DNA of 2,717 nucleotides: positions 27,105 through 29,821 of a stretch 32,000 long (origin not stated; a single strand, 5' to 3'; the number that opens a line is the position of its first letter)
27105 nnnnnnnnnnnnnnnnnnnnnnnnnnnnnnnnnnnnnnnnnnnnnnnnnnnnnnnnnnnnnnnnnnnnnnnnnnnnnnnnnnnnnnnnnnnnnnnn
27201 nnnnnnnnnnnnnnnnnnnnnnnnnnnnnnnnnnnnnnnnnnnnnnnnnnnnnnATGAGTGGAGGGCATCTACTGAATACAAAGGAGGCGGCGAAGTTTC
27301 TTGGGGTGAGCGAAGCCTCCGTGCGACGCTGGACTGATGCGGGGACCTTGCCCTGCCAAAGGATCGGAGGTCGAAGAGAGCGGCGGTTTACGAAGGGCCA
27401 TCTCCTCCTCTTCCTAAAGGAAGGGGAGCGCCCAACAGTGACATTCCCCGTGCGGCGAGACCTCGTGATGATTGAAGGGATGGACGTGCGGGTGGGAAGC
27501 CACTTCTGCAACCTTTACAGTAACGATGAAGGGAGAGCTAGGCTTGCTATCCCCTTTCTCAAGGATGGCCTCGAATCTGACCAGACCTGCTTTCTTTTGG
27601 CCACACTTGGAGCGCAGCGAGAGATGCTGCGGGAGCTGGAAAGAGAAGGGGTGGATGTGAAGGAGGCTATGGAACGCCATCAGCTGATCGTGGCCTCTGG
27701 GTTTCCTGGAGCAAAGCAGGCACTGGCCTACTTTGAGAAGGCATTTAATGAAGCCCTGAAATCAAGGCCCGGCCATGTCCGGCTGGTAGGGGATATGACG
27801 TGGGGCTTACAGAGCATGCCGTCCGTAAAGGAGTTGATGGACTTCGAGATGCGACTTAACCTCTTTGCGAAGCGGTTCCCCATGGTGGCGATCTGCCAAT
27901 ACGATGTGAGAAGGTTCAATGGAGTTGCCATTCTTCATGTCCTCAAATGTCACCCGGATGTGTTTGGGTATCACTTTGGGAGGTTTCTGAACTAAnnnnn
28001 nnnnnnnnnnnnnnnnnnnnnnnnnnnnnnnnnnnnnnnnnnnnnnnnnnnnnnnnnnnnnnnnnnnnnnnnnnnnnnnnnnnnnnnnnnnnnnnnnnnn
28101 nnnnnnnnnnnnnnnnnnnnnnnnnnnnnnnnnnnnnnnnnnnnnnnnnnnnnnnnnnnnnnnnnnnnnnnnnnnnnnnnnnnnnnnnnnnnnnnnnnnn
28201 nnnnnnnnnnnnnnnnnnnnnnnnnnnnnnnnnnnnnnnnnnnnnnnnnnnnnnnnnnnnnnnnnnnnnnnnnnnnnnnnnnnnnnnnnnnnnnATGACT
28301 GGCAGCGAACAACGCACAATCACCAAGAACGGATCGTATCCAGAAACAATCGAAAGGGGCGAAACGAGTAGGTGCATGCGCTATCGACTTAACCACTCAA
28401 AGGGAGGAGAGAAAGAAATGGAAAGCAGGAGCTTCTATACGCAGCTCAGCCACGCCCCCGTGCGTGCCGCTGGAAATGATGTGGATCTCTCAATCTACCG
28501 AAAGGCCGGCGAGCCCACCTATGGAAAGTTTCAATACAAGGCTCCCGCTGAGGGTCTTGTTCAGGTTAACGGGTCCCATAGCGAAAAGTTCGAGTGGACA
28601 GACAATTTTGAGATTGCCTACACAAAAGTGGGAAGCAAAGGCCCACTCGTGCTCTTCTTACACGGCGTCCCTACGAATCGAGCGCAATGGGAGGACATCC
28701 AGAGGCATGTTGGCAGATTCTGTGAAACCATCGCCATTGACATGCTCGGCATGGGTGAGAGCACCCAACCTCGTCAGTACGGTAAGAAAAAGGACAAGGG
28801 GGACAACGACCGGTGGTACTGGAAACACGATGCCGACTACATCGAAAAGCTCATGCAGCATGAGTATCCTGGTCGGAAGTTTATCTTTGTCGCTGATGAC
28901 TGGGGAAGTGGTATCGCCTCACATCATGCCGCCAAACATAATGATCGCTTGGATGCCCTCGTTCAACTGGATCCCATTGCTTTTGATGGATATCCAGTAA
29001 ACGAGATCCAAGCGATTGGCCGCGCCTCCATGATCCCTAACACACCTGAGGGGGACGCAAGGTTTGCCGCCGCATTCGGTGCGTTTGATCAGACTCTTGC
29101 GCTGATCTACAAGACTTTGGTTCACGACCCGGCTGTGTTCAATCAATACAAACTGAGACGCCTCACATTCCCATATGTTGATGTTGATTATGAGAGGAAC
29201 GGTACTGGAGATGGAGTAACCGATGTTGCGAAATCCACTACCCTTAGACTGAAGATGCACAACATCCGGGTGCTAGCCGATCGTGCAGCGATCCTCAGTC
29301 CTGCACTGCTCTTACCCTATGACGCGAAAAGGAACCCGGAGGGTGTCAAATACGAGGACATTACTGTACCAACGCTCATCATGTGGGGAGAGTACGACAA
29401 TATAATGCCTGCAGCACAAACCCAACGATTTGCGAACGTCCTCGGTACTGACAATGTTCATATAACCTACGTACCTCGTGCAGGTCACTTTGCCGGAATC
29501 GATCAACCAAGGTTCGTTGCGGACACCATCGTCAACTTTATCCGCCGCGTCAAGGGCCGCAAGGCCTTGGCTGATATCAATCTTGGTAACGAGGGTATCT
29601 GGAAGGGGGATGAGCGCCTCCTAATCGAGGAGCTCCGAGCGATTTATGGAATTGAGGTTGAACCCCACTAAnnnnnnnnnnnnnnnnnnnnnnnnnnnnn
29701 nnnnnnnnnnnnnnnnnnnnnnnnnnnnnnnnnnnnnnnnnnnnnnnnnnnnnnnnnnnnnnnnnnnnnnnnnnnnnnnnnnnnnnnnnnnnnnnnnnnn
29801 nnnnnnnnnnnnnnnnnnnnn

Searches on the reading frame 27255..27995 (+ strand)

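Call 9: search_protein_families(library=pfam, proteins=[window:27255-27995:+], max_evalue=0.001)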
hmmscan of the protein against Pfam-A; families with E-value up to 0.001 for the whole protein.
window:27255-27995:+ (246 aa): 5 families
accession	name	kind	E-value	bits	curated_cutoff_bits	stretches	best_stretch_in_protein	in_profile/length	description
PF14417.12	MEDS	-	4.7e-34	118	29.8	1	83-234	2-161/161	MEDS: MEthanogen/methylotroph, DcmR Sensory domain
PF12728.13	HTH_17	-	3.2e-12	47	27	1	6-56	1-49/51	Helix-turn-helix domain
PF13411.12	MerR_1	-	2.6e-05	24.7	21.6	1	9-51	3-44/69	MerR HTH family regulatory protein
PF00376.29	MerR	-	3.9e-05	23.8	28.2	1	9-41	2-36/38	MerR family regulatory protein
PF13551.12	HTH_29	-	0.00064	20.2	28.1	0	4-26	11-32/64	Winged helix-turn helix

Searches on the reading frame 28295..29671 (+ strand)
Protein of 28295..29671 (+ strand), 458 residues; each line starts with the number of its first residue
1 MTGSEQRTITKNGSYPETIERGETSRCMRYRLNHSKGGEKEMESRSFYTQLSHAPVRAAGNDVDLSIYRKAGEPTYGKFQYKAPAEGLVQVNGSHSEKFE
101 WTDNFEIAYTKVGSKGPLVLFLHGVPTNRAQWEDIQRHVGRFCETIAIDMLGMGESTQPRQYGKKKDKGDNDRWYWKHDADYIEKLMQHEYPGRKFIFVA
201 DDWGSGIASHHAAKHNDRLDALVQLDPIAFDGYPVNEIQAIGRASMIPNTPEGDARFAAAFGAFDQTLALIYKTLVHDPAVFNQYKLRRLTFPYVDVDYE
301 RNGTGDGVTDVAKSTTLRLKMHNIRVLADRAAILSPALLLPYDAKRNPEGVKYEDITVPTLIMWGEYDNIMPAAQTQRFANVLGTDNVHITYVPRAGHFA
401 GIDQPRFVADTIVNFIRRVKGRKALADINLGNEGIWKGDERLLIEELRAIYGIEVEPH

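Call 9: search_protein_families(library=pfam, proteins=[window:28295-29671:+], max_evalue=0.001)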
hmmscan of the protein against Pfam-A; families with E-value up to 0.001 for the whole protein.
window:28295-29671:+ (458 aa): 3 families
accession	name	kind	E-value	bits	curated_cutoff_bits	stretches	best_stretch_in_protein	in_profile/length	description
PF00561.26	Abhydrolase_1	-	1.4e-19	71.2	25.8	1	117-403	1-243/245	alpha/beta hydrolase fold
PF12697.13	Abhydrolase_6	-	1.4e-13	52.5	26.3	1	119-410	1-216/217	Alpha/beta hydrolase family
PF12146.15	Hydrolase_4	-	1.3e-09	38.1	27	1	353-398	187-232/239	Serine aminopeptidase, S33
